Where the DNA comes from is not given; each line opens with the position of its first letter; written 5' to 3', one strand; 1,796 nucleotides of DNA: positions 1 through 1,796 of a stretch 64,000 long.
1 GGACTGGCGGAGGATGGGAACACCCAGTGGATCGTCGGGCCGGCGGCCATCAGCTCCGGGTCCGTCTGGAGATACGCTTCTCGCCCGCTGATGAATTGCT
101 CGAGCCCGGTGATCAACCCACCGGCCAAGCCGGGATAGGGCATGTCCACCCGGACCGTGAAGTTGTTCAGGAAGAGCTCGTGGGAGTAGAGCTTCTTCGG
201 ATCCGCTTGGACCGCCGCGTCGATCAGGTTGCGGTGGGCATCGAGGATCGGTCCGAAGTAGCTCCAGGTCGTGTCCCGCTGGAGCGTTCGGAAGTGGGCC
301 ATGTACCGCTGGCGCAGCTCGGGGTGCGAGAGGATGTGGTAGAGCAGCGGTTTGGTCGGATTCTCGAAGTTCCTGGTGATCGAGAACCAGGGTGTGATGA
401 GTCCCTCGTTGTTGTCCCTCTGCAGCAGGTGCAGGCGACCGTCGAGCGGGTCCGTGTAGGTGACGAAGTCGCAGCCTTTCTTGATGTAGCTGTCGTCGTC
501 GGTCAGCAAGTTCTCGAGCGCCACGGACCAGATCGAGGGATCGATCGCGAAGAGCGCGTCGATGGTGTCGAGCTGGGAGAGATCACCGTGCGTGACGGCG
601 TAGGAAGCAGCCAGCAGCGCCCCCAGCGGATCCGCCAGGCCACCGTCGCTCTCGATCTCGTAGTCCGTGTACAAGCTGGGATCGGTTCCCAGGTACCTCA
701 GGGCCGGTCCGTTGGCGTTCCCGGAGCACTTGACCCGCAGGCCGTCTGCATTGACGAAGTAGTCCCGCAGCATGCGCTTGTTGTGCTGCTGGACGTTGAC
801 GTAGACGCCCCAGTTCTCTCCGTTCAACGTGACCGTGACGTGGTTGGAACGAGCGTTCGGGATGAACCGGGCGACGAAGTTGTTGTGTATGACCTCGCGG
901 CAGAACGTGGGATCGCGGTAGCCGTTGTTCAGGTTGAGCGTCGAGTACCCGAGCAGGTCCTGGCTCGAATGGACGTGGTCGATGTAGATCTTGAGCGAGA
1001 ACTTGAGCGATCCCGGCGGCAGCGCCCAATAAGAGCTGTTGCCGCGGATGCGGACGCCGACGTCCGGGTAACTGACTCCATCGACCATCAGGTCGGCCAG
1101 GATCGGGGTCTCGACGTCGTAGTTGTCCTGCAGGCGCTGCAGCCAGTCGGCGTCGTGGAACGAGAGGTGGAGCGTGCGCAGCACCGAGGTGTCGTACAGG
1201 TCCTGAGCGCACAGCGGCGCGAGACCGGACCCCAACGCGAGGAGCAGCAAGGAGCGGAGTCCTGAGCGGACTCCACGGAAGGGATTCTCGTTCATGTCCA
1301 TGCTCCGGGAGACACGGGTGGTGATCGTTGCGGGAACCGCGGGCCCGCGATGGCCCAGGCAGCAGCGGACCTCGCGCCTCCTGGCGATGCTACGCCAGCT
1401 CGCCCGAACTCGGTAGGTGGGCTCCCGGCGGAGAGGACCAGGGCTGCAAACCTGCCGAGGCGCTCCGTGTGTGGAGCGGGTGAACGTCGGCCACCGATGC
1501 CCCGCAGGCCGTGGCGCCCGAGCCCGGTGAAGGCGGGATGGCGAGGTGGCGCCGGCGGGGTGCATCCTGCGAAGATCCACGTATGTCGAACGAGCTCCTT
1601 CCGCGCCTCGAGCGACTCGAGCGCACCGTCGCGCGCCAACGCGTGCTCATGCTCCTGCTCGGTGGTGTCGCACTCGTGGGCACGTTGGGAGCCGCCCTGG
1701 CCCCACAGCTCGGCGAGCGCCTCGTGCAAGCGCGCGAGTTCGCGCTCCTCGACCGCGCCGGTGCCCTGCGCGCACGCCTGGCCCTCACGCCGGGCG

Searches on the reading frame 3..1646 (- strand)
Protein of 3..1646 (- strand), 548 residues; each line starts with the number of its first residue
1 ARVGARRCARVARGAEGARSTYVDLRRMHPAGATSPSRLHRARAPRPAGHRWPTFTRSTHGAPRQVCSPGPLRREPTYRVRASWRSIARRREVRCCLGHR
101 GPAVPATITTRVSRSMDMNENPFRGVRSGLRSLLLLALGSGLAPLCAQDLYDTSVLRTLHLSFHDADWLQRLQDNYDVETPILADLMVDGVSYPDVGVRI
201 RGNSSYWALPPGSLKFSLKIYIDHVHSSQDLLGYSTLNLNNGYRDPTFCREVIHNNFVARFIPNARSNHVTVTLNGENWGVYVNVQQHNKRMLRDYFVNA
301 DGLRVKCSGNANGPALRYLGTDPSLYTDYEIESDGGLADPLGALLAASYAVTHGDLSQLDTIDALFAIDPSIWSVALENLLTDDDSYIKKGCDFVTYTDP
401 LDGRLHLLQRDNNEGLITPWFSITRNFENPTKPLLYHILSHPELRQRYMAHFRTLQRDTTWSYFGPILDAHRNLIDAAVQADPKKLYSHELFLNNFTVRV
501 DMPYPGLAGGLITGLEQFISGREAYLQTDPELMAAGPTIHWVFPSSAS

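Call 81: search_protein_families(library=pfam, proteins=[window:3-1646:-], max_evalue=0.001)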
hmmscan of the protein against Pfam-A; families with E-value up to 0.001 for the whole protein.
window:3-1646:- (548 aa): 1 family
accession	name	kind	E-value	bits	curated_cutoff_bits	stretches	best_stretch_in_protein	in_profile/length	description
PF08757.17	CotH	-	3.1e-20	73.4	23.8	1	198-490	1-299/322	CotH kinase protein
